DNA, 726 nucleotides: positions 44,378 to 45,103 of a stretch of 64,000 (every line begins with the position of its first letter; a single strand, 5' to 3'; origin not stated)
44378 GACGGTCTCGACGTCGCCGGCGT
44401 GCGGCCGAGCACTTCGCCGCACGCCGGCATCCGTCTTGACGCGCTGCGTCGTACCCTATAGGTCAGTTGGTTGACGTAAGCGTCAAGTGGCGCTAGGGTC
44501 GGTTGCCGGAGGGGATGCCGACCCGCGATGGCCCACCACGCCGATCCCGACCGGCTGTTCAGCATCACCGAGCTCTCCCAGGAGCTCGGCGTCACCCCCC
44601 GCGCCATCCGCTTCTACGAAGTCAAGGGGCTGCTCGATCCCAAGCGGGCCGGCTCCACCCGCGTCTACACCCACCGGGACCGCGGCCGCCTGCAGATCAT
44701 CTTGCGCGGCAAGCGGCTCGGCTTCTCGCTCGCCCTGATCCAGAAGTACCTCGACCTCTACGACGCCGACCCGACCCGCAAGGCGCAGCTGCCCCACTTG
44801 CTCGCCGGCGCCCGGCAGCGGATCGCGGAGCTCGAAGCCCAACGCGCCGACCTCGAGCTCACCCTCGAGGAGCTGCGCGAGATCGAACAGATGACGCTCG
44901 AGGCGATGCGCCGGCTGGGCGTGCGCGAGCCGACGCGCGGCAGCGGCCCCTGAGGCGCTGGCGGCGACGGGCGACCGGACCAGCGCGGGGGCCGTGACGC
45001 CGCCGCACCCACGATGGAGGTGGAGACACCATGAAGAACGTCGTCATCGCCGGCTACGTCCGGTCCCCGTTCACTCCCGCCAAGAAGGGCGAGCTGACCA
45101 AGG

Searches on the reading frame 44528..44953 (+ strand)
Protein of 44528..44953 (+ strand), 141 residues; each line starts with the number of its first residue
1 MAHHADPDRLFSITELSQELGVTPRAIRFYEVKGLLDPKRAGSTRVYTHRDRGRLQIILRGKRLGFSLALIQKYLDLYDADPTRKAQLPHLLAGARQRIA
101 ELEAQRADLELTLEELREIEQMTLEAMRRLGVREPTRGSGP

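Call 10: search_protein_families(library=ncbifam, proteins=[window:44528-44953:+])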
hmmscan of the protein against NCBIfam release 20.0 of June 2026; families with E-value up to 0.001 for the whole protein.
window:44528-44953:+ (141 aa): 13 families
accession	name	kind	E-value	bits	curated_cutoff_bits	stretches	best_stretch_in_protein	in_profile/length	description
NF007069.0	PRK09514.1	equivalog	2.9e-14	53.2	143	1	11-120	2-111/141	Zn(2+)-responsive transcriptional regulator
TIGR02051.1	MerR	equivalog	1.6e-13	51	150.85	1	13-118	2-104/124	mercury resistance transcriptional regulator MerR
TIGR02043.1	ZntR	equivalog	4.2e-13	49.6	167.95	1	11-111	2-102/131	Zn(2+)-responsive transcriptional regulator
TIGR02044.1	CueR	equivalog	1.5e-12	47.7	147.4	1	13-118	3-107/127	Cu(I)-responsive transcriptional regulator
TIGR02047.1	CadR-PbrR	equivalog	5.8e-11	42.5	151.45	1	12-118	2-110/127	Cd(II)/Pb(II)-responsive transcriptional regulator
NF050798.1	TF_FtsR_Actino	equivalog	7.8e-11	42.5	150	1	22-129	17-127/223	transcriptional regulator FtsR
NF047375.1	HeatShock_HspR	equivalog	4.1e-09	36.3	105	1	9-87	2-82/92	heat shock protein transcriptional repressor HspR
NF010315.0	PRK13752.1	subfamily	5.1e-09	36.3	261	1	14-104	11-105/144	mercury resistance transcriptional regulator MerR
NF047377.1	heat_HspR_dupli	exception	3.7e-08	33.1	300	1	21-78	16-75/214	heat shock protein transcriptional repressor HspR, fused homodimer type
NF007590.0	PRK10227.1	equivalog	5.7e-08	32.9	244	1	13-109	3-98/135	Cu(I)-responsive transcriptional regulator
TIGR01950.1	SoxR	equivalog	8.3e-07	28.9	116.9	1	12-84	3-76/142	redox-sensitive transcriptional activator SoxR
NF041849.1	trans_regNmlR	equivalog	1e-05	25.5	175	1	13-104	3-100/117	stress response transcriptional regulator NmlR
NF053782.1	ChlnTransRegdde3219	equivalog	0.00093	18.8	450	0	11-126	7-119/278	choline utilization transcriptional activator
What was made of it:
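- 44528..44953 (+): LiuR-type MerR-family regulator, 141 aa, no cysteine. It falls below every NCBIfam equivalog cut-off (call 10).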

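Call 11: search_protein_families(library=pfam, proteins=[window:44528-44953:+])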
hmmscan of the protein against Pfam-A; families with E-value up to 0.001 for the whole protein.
window:44528-44953:+ (141 aa): 3 families
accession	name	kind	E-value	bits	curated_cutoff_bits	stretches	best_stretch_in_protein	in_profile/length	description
PF13411.12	MerR_1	-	8e-18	64.8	21.6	1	11-76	1-67/69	MerR HTH family regulatory protein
PF09278.17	MerR-DNA-bind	-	2.9e-15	57.1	25.4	1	54-118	3-64/65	MerR, DNA binding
PF00376.29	MerR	-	7.8e-09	35.7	28.2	1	12-47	1-38/38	MerR family regulatory protein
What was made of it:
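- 44528..44953 (+): Pfam MerR_1, MerR-DNA-bind and MerR (call 11).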

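Call 13: find_related_loci(query=window:44528-44953:+, collection=genome_contigs, flank=4000)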
Query window:44528-44953:+ (141 aa) in genome_contigs; peptide patterns used: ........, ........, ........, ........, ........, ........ (x = any residue, [..] = any of these).
599 stretches matched a pattern (row limit reached: there are more); 55 encode a relative of the query (tblastn E <= 1e-3); 55 distinct loci.
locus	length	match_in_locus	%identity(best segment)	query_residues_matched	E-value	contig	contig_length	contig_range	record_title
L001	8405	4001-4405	79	1-135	4e-65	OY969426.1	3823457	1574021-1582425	MAG: Thermoanaerobaculia bacterium isolate MFD02979.bin.c.1 genome assembly, chromosome: 1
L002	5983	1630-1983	86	10-127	8e-65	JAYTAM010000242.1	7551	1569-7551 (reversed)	MAG: Thermoanaerobaculia bacterium isolate GFS_13892 GFS_13892_241, whole genome shotgun sequence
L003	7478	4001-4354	86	10-127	2e-63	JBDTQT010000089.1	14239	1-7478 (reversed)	MAG: Thermoanaerobaculia bacterium isolate cluster3_bin.229 NODE_17164_length_14239_cov_9.188029, whole genome shotgun s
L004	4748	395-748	86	10-127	4e-63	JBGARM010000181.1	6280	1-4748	MAG: Thermoanaerobaculia bacterium isolate MAG_AAO_AS.69 AAOAS-69_NODE_181_length_6280_cov_4.387071, whole genome shotgu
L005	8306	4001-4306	89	10-111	3e-56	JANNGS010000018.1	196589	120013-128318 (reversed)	MAG: Thermoanaerobaculia bacterium isolate SOY_6_C_metabat_392 SOY_6_C_k141_4646203, whole genome shotgun sequence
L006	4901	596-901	88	10-111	6e-56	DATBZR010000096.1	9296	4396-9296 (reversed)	MAG TPA_asm: Candidatus Dormiibacterota bacterium isolate SMAG_U7624 k141_498431, whole genome shotgun sequence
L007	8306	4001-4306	88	10-111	7e-56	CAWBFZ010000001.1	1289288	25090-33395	MAG: Thermoanaerobaculia bacterium isolate MFD04716.bin.2.310 genome assembly, contig: contig_11213, whole genome shotgu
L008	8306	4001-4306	88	10-111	2e-55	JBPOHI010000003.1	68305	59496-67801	MAG: Acidobacteriota bacterium isolate MAG_190 c_000000215560, whole genome shotgun sequence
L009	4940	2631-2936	87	10-111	2e-55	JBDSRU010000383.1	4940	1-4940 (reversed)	MAG: Thermoanaerobaculia bacterium isolate cluster1_bin.518 k127_7753787, whole genome shotgun sequence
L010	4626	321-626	87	10-111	3e-55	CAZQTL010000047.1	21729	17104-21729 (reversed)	MAG TPA_asm: uncultured Thermoanaerobaculia bacterium isolate SRP189682_co1_248 genome assembly, contig: NODE_4236_lengt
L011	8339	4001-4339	66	9-121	7e-45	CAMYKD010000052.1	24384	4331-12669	MAG: uncultured Kiloniellales bacterium isolate ES_M_Alpha_08 genome assembly, contig: scaffold_1507, whole genome shotg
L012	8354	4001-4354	63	10-127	2e-44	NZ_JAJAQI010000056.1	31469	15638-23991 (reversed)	Roseicella aerolata strain GB24 GB24_ctg056, whole genome shotgun sequence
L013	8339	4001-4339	65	9-121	4e-44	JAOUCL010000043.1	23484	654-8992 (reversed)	MAG: Rhodospirillales bacterium isolate 24_Oct_SF_Bin19 24_Oct_SF_Bin19_scaffold_267_c1, whole genome shotgun sequence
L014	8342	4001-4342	67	7-121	6e-44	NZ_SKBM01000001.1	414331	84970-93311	Roseicella aquatilis strain NE82 NE82_contig1, whole genome shotgun sequence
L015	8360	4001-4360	63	8-127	6e-44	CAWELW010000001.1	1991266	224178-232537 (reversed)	MAG: uncultured Alphaproteobacteria bacterium isolate MFD05580.bin.1.53 genome assembly, contig: contig_22549, whole gen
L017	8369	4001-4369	60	10-132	2e-43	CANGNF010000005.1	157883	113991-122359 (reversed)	MAG: Acetobacteraceae bacterium isolate Jr-7aug17-12 genome assembly, contig: Jr-7aug17-C112, whole genome shotgun seque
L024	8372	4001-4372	60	9-132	7e-42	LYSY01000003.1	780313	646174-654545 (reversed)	MAG: Rhodospirillales bacterium BBD 1991-14 Richardson_scaffold_7, whole genome shotgun sequence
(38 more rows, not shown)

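Call 34: search_protein_families(library=pfam, proteins=[L012:859-2259:+, L012:2275-3966:+, L017:2313-3995:+, L024:2247-3998:+, L024:328-2025:-, L017:436-2088:-, L012:223-834:-])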
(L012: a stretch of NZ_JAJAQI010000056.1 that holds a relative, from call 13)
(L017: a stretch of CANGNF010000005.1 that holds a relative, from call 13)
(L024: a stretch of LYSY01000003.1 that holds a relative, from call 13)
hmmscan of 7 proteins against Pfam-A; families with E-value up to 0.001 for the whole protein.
L012:859-2259:+ (466 aa): 4 families
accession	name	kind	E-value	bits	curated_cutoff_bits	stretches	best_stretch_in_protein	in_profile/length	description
PF03349.22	Toluene_X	-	4.3e-89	299.3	29.7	1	39-466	3-421/421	Outer membrane protein transport protein (OMPP1/FadL/TodX)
PF10677.15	DUF2490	-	1.1e-06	29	29.8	0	398-464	35-93/186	Protein of unknown function (DUF2490)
PF13609.12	Porin_4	-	7.3e-06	26.4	27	1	226-427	135-309/310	Gram-negative porin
PF13505.12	OMP_b-brl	-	0.00046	20.8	28.7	0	318-426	44-156/175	Outer membrane protein beta-barrel domain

L012:2275-3966:+ (563 aa): 2 families
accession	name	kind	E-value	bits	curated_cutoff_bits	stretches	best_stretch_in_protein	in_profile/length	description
PF00501.34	AMP-binding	-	5.5e-99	332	29.9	1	35-421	1-384/384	AMP-binding enzyme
PF13193.12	AMP-binding_C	-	4.5e-18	66.4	24.5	1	473-547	2-76/76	AMP-binding enzyme C-terminal domain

L017:2313-3995:+ (560 aa): 2 families
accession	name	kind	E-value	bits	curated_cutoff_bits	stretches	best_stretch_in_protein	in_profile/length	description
PF00501.34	AMP-binding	-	2.1e-95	320.2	29.9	1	34-420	2-384/384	AMP-binding enzyme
PF13193.12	AMP-binding_C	-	1.2e-15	58.7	24.5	1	472-546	2-76/76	AMP-binding enzyme C-terminal domain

L024:2247-3998:+ (583 aa): 2 families
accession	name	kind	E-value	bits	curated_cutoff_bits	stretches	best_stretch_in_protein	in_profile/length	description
PF00501.34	AMP-binding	-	1e-93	314.7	29.9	1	38-425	1-384/384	AMP-binding enzyme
PF13193.12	AMP-binding_C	-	6.9e-20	72.2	24.5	1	476-550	2-76/76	AMP-binding enzyme C-terminal domain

L024:328-2025:- (565 aa): 0 families

L017:436-2088:- (550 aa): 0 families

L012:223-834:- (203 aa): 0 families

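Call 35: search_solved_structures(query=window:44528-44953:+, max_evalue=0.001, show_alignments=1)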
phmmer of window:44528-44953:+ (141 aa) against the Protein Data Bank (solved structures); distinct sequences matched with E-value up to 0.001: 12.
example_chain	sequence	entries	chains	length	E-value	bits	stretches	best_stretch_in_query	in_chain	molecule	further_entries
5crl_A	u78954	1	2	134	1.5e-08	38.3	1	16-109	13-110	Mercuric resistance operon regulatory protein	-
6ldi_G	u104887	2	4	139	4e-08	36.9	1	12-114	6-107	HTH-type transcriptional regulator CueR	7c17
4wls_A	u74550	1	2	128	4.5e-08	36.7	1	12-115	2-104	HTH-type transcriptional regulator CueR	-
1q05_A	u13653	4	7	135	5.8e-08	36.4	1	12-114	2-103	Transcriptional regulator cueR | HTH-type transcriptional regulator CueR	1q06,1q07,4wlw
3qao_A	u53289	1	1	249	6.4e-08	36.2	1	11-116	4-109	MerR-like transcriptional regulator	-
6xh7_G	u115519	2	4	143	6.8e-08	36.2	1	12-114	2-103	HTH-type transcriptional regulator CueR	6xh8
4ua1_A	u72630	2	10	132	8.5e-08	35.9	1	11-126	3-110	Regulatory protein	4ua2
2vz4_A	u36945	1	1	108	6.9e-07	32.9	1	11-114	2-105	HTH-TYPE TRANSCRIPTIONAL ACTIVATOR TIPA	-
7cla_A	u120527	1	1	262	1.4e-05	28.7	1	2-102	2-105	HTH-type transcriptional regulator SkgA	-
3hh0_A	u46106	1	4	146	5.2e-05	26.9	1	13-83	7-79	Transcriptional regulator, MerR family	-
1jbg_A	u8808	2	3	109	0.0002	24.9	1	12-102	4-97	transcription activator of multidrug-efflux transporter genes mta | transcription activator MtaN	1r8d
7tea_B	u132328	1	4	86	0.00022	24.8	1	10-74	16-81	Glutamine synthetase repressor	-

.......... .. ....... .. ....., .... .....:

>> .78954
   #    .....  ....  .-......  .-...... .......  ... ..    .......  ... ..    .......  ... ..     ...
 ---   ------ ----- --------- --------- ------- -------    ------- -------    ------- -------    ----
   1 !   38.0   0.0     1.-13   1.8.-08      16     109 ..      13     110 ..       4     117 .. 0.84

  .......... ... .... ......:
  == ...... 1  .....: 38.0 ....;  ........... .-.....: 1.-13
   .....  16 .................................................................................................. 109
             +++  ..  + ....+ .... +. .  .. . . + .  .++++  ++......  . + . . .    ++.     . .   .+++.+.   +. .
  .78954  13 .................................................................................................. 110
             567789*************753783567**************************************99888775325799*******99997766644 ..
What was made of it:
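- Closest known: Canonical MerR-family activators. Same: The fold family is the same (calls 11, 35), and the dyad operator overlaps the promoter.
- The protein has the MerR wHTH plus coiled-coil architecture, and its nearest solved relatives are MerR and CueR (calls 11, 35).
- Tried and rejected: Only generic MerR, CueR and TipA relatives were found, at E about 1e-8 (call 35).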

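Call 42: find_homologous_proteins(query=window:44528-44953:+, max_evalue=1e-10)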
Query window:44528-44953:+ (141 aa): 4510 proteins with E <= 1e-10 among 4691 candidates; the best 120 are listed.
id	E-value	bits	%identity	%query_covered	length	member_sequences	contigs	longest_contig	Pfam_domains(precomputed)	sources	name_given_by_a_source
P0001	5.8e-84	297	100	100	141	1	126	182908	PF00376.30,PF13411.13,PF09278.18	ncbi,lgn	-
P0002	5.6e-66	239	81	99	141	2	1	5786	PF00376.30,PF13411.13,PF09278.18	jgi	-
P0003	1.5e-62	228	78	99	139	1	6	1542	PF00376.30,PF13411.13,PF09278.18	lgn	-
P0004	2.8e-62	227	83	94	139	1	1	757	PF00376.30,PF13411.13,PF09278.18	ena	-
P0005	8.6e-62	225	80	96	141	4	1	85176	PF00376.30,PF13411.13,PF09278.18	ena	-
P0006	9.9e-62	225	79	96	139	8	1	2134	PF00376.30,PF13411.13,PF09278.18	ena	-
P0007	1.3e-61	225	79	96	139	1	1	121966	PF00376.30,PF13411.13,PF09278.18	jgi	jgi:DNA-binding transcriptional MerR regulator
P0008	1.6e-61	224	77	99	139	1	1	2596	PF00376.30,PF13411.13,PF09278.18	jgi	jgi:DNA-binding transcriptional MerR regulator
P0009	6.1e-61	222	77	99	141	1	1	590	PF00376.30,PF13411.13,PF09278.18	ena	-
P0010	1.1e-60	222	88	84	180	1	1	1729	PF00376.30,PF13411.13,PF09278.18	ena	-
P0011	2.0e-60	221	74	97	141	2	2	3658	PF00376.30,PF13411.13,PF09278.18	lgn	-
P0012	2.2e-60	221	79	96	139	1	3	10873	PF00376.30,PF13411.13,PF09278.18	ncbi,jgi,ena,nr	ncbi:MAG TPA: MerR family DNA-binding transcriptional regulator [Thermoanaerobaculia bacterium]|nr:M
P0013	2.4e-60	220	76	96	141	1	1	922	PF00376.30,PF13411.13,PF09278.18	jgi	jgi:DNA-binding transcriptional MerR regulator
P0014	3.2e-60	220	79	96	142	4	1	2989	PF00376.30,PF13411.13,PF09278.18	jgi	jgi:DNA-binding transcriptional MerR regulator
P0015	3.8e-60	220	75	99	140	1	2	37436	PF00376.30,PF13411.13,PF09278.18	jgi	-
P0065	1.8e-57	211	74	100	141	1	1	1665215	PF00376.30,PF13411.13,PF09278.18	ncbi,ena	-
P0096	7.0e-55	203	71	100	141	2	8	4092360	PF00376.30,PF13411.13,PF09278.18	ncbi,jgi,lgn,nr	ncbi:MAG: MerR family DNA-binding transcriptional regulator [Thermoanaerobaculia bacterium]|nr:MerR 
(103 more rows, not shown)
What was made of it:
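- Tried and rejected: All are generic 'MerR family' names (call 42).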

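Call 43: find_encoding_contigs(protein=P0001, flank=2500, max_places=10)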
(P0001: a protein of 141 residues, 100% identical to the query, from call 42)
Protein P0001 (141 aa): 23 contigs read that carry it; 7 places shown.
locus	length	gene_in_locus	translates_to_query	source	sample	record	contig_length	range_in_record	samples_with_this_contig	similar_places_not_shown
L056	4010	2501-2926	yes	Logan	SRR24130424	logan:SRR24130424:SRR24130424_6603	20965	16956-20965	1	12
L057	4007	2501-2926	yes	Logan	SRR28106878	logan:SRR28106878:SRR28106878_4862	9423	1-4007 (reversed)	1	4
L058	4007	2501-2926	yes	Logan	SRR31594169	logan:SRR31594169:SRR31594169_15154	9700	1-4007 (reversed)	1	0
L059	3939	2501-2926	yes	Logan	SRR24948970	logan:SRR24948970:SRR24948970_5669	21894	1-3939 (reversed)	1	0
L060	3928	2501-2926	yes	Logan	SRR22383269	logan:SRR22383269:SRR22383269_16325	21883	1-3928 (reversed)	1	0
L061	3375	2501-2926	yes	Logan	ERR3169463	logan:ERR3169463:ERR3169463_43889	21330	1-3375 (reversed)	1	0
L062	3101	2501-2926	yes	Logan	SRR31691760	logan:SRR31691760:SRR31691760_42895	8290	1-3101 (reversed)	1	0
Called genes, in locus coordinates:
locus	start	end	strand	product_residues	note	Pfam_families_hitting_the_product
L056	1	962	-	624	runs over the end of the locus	PF00122:E1-E2_ATPase, PF00702:Hydrolase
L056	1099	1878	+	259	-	PF01734:Patatin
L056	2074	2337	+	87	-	-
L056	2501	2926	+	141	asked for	PF00376:MerR, PF13411:MerR_1, PF09278:MerR-DNA-bind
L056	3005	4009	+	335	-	?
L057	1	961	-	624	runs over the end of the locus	PF00122:E1-E2_ATPase, PF00702:Hydrolase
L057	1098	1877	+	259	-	PF01734:Patatin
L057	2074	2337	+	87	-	-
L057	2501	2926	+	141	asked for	PF00376:MerR, PF13411:MerR_1, PF09278:MerR-DNA-bind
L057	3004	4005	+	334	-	?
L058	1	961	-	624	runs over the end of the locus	PF00122:E1-E2_ATPase, PF00702:Hydrolase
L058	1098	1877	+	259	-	PF01734:Patatin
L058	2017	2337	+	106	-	-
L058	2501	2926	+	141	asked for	PF00376:MerR, PF13411:MerR_1, PF09278:MerR-DNA-bind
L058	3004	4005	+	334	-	?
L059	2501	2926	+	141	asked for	PF00376:MerR, PF13411:MerR_1, PF09278:MerR-DNA-bind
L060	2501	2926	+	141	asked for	PF00376:MerR, PF13411:MerR_1, PF09278:MerR-DNA-bind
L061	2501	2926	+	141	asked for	PF00376:MerR, PF13411:MerR_1, PF09278:MerR-DNA-bind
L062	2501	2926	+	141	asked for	PF00376:MerR, PF13411:MerR_1, PF09278:MerR-DNA-bind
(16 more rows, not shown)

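Call 44: find_encoding_contigs(protein=P0005, flank=2500, max_places=2)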
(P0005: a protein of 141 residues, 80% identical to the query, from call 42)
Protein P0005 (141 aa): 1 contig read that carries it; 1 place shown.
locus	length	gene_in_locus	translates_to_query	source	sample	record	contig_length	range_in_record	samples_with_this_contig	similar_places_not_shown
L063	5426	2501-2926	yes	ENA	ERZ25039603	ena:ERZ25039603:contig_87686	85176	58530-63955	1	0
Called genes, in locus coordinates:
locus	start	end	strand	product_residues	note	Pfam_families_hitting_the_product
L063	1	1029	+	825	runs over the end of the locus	PF17900:Peptidase_M1_N, PF01433:Peptidase_M1, PF13646:HEAT_2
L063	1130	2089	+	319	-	PF24096:DUF7379, PF07819:PGAP1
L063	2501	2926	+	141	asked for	PF00376:MerR, PF13411:MerR_1, PF09278:MerR-DNA-bind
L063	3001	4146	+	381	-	PF00108:Thiolase_N, PF02803:Thiolase_C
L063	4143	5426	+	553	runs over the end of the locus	PF02737:3HCDH_N, PF00725:3HCDH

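Call 45: find_encoding_contigs(protein=P0007, flank=2500, max_places=2)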
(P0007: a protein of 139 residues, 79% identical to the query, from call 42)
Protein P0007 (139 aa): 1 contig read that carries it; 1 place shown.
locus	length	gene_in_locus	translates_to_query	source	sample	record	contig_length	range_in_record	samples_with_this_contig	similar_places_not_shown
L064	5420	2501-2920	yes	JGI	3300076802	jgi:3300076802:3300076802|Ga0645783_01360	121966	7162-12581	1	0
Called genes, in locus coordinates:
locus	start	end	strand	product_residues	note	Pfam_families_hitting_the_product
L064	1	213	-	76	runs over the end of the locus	-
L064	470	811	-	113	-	-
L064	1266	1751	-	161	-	PF02554:CstA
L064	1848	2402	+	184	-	-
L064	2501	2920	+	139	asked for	PF00376:MerR, PF13411:MerR_1, PF09278:MerR-DNA-bind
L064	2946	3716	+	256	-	PF00108:Thiolase_N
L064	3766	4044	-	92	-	-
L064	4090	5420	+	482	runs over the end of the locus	PF00725:3HCDH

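Call 46: find_encoding_contigs(protein=P0065, flank=2500, max_places=2)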
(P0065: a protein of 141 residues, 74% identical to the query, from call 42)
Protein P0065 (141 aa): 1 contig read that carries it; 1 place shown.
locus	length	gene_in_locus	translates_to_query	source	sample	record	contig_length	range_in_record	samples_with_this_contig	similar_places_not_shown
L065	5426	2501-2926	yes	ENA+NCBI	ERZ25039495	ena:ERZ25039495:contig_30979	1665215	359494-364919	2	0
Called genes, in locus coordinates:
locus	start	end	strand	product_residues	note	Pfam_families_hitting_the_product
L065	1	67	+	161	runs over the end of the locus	-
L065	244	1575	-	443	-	PF01558:POR, PF14691:Fer4_20, PF07992:Pyr_redox_2 (weak), PF13450:NAD_binding_8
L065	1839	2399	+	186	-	-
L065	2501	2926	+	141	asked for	PF00376:MerR, PF13411:MerR_1, PF09278:MerR-DNA-bind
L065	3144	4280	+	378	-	PF00108:Thiolase_N, PF22691:Thiolase_C_1 (faint), PF02803:Thiolase_C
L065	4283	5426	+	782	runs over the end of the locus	PF02737:3HCDH_N, PF00725:3HCDH, PF00378:ECH_1, PF16113:ECH_2 (weak)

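Call 47: find_encoding_contigs(protein=P0096, flank=2500, max_places=2)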
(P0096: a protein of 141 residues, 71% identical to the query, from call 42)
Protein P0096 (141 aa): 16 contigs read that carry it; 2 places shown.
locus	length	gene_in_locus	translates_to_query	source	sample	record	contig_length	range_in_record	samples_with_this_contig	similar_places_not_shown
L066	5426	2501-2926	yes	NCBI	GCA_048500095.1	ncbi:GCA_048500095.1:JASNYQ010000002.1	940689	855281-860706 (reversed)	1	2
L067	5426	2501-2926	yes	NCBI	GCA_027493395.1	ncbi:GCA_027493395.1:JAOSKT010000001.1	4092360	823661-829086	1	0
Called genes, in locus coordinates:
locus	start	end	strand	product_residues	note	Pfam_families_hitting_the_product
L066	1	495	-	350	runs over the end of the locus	-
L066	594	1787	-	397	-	PF02417:Chromate_transp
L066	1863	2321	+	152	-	PF07681:DoxX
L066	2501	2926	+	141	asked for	PF00376:MerR, PF13411:MerR_1, PF09278:MerR-DNA-bind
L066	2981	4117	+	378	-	PF00108:Thiolase_N, PF02803:Thiolase_C, PF22691:Thiolase_C_1 (faint)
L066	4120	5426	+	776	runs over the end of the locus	PF02737:3HCDH_N, PF00725:3HCDH, PF00378:ECH_1, PF16113:ECH_2 (weak)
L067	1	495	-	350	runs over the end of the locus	-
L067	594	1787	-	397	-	PF02417:Chromate_transp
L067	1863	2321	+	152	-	PF07681:DoxX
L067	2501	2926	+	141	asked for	PF00376:MerR, PF13411:MerR_1, PF09278:MerR-DNA-bind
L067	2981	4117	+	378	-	PF00108:Thiolase_N, PF02803:Thiolase_C, PF22691:Thiolase_C_1 (faint)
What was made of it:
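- Closer relatives have other genes upstream of merR: PGAP1-like, DoxX, or proteins of unknown function (calls 44-47).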

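Call 62: search_dna_similar(query=window:44528-44953:+, collection=plasmids, mode=protein, max_evalue=1e-15, max_rows=30)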
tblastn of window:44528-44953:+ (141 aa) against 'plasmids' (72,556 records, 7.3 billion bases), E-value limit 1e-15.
Records with a match: 42; places in all: 43; records where one place covers at least 80% of the query: 14.
Best place of each record, by identity: 60-80% 1; <60% 41.
By first word of the organism name: Azospirillum 16; Vibrio 5; Paracoccus 5; Sphingomonas 3; Photobacterium 2; Novosphingobium 2; Alloyangia 1; Martelella 1; Tistrella 1; Aeromonas 1; and 5 more.
By predicted mobility (MOB-suite, as given by PLSDB): non-mobilizable 30; mobilizable 7; conjugative 5.
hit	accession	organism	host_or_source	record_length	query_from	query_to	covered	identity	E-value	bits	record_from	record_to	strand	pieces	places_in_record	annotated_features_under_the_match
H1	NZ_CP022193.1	Alloyangia pacifica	cell culture,oil-contaminated sediment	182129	8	129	87%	64.8%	2e-36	138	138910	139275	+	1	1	MerR family DNA-binding transcriptional regulator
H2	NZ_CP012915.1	Azospirillum brasilense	Digitaria eriantha,microbe,root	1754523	9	134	89%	53.2%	2e-26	110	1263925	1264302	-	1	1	none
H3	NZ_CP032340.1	Azospirillum brasilense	soil sample,Agricultural field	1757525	9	134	89%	53.2%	2e-26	110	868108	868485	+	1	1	none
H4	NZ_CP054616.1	Azospirillum oryzae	cell culture,soil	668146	2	134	94%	48.9%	4e-24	103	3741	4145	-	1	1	MerR family DNA-binding transcriptional regulator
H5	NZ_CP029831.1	Azospirillum ramasamyi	single cell,Cow dung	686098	11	135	89%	51.2%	6e-26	108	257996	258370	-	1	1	MerR family DNA-binding transcriptional regulator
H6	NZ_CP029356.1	Azospirillum thermophilum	cell culture,hot spring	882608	8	135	91%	50.0%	4e-23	100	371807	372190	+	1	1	MerR family DNA-binding transcriptional regulator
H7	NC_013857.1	Azospirillum sp. B510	-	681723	11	134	88%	50.8%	9e-25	105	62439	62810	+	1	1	MerR family DNA-binding transcriptional regulator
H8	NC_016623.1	Azospirillum lipoferum 4B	-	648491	11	134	88%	50.0%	3e-23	100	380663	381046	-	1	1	MerR family DNA-binding transcriptional regulator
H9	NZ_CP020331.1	Martelella mediterranea DSM 17316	-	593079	8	107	71%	58.0%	8e-31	122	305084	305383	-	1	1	MerR family DNA-binding transcriptional regulator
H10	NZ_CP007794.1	Azospirillum argentinense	Triticum aestivum L.,Root,wheat ...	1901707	9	108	71%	57.0%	2e-26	110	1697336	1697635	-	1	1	record has no annotation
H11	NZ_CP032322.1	Azospirillum argentinense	soil sample,Agricultural field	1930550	9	108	71%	57.0%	6e-26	108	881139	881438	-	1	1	record has no annotation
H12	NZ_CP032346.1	Azospirillum brasilense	soil sample,Agricultural field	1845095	9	108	71%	57.0%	9e-26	108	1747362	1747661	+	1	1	record has no annotation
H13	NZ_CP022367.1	Azospirillum sp. TSH58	single cell,paddy soils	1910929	9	108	71%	57.0%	1e-25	107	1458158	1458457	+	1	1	record has no annotation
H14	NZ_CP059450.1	Azospirillum brasilense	Prokaryotes,soil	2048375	9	108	71%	57.0%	1e-25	107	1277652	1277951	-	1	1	none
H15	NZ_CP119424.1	Photobacterium sp. DA100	-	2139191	4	141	98%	40.7%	5e-21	94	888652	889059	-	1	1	none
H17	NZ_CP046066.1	Vibrio sp. THAF191d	pure culture,Surface of a polyethylene ...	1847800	11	129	84%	45.4%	5e-20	92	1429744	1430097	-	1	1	none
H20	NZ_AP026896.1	Aeromonas caviae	Microbe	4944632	1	108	77%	49.1%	1e-24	104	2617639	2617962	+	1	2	none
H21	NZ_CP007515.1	Rubrobacter radiotolerans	-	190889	12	108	69%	54.6%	3e-24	103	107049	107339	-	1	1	MerR family DNA-binding transcriptional regulator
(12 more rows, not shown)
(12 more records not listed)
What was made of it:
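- On LiuR-type MerR regulators and their operators: 45% identity to the Vibrio sp. THAF191d protein (call 62).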

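Call 63: get_annotated_region(hit=H17, flank=7000)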
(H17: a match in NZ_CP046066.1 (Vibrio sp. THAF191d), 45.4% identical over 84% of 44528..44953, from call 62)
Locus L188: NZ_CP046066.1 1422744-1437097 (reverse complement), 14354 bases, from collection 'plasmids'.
description: Vibrio sp. THAF191d plasmid pTHAF191d_b, complete sequence
organism: Vibrio sp. THAF191d (NCBI taxid 2661922)
taxonomy: Bacteria; Pseudomonadota; Gammaproteobacteria; Vibrionales; Vibrionaceae; Vibrio; Vibrio sp. THAF191d
host: -; source: pure culture,Surface of a polyethylene microplastic particle present in tank 6 of a marine aquarium ...; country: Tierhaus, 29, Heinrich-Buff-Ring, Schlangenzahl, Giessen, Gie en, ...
typing (MOB-suite, as given by PLSDB): non-mobilizable
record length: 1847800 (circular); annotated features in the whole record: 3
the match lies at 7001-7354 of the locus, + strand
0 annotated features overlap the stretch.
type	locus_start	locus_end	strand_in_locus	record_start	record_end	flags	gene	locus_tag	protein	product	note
